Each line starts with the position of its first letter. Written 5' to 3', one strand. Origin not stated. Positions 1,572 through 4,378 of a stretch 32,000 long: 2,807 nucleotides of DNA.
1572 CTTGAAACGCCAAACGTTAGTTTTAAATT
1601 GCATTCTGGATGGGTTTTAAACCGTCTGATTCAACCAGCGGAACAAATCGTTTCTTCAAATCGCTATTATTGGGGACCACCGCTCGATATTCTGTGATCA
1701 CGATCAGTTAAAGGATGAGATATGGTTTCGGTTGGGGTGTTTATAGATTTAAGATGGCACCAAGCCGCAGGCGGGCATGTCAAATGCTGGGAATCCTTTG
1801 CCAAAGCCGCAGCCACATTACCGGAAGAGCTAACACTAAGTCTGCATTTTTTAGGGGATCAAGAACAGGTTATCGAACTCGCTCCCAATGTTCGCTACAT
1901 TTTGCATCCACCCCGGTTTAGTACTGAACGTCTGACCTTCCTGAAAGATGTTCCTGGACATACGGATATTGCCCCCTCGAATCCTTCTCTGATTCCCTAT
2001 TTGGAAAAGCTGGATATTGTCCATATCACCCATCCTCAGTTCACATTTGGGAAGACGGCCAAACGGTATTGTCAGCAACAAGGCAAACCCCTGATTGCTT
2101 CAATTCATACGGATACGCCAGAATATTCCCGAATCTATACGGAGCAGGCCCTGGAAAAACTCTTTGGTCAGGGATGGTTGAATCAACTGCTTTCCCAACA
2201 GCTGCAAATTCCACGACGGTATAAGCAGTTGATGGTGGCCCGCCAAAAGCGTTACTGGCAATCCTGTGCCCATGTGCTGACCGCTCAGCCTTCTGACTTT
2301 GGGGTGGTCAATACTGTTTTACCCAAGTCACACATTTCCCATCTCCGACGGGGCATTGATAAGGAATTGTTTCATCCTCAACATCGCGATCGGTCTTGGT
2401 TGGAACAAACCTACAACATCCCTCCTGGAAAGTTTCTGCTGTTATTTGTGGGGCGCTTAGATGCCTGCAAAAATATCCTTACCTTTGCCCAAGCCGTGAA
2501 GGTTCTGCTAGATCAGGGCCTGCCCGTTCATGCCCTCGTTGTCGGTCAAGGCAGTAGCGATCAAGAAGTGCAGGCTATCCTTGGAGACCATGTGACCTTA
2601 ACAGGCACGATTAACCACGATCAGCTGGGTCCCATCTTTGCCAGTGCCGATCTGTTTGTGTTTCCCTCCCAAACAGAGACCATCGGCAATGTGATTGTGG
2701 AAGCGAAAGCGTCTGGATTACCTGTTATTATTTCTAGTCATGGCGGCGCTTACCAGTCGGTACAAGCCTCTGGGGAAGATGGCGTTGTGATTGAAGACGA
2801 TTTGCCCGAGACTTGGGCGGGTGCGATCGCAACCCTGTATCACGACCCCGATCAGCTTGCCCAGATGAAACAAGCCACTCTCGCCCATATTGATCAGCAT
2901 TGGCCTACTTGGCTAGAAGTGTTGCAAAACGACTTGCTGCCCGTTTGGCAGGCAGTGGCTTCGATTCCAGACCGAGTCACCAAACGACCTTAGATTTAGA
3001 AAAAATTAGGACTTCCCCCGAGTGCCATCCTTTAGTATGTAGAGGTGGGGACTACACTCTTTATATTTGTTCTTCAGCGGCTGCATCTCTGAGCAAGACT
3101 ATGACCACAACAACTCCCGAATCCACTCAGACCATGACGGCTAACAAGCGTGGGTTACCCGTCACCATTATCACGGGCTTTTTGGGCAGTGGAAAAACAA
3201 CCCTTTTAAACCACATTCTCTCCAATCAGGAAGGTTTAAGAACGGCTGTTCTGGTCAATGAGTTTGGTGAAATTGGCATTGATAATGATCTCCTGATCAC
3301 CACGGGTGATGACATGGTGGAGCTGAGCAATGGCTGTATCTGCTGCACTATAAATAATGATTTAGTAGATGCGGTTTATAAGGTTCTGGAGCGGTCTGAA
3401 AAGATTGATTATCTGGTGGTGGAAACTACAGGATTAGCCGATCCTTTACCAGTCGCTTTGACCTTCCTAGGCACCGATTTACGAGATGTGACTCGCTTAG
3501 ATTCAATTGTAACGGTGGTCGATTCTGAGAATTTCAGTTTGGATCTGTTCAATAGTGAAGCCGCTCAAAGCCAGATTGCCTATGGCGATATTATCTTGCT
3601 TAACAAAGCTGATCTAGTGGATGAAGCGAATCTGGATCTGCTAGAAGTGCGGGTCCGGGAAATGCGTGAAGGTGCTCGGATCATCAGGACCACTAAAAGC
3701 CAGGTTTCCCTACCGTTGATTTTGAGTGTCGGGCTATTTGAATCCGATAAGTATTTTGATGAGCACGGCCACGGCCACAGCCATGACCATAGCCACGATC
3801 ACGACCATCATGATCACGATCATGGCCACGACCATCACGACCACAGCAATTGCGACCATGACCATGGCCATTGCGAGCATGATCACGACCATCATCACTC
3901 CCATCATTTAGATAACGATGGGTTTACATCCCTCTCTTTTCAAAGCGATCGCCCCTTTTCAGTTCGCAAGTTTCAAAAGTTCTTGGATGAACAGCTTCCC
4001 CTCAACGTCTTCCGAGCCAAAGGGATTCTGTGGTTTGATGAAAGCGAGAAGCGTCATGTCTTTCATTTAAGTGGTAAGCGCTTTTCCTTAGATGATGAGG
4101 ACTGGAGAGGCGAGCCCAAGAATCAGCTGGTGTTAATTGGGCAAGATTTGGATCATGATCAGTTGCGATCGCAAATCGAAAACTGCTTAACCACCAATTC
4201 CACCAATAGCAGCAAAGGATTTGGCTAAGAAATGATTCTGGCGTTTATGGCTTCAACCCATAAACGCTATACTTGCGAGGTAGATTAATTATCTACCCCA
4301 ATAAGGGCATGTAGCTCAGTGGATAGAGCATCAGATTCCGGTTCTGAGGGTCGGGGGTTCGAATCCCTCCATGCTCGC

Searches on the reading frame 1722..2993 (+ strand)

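Call 35: search_protein_families(library=pfam, proteins=[window:1722-2993:+], max_evalue=0.001)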
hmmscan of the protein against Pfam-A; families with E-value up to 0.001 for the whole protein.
window:1722-2993:+ (423 aa): 4 families
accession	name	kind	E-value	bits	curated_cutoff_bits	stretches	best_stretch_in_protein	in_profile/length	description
PF13692.12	Glyco_trans_1_4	-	1.9e-29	103.2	27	1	239-375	3-142/142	Glycosyl transferases group 1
PF00534.26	Glycos_transf_1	-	3.2e-29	102.1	26.4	1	229-386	7-169/172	Glycosyl transferases group 1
PF20706.3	GT4-conflict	-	4.2e-12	46.2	26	1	230-399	189-380/385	Family 4 Glycosyltransferase in conflict systems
PF13439.12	Glyco_transf_4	-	0.00029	21.3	28.5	0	92-156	66-130/170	Glycosyltransferase Family 4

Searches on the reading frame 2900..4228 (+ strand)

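Call 35: search_protein_families(library=pfam, proteins=[window:2900-4228:+], max_evalue=0.001)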
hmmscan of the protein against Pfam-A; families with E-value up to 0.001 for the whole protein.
window:2900-4228:+ (442 aa): 3 families
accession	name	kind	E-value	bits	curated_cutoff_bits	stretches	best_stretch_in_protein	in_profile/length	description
PF02492.25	cobW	-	9.4e-59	198.4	20.7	1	87-262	1-179/180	CobW/HypB/UreG, nucleotide-binding domain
PF07683.19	CobW_C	-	1.2e-23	83.2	22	1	342-430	1-94/94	Cobalamin synthesis protein cobW C-terminal domain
PF03193.22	RsgA_GTPase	-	0.00062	20.1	30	0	70-115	91-134/174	RsgA GTPase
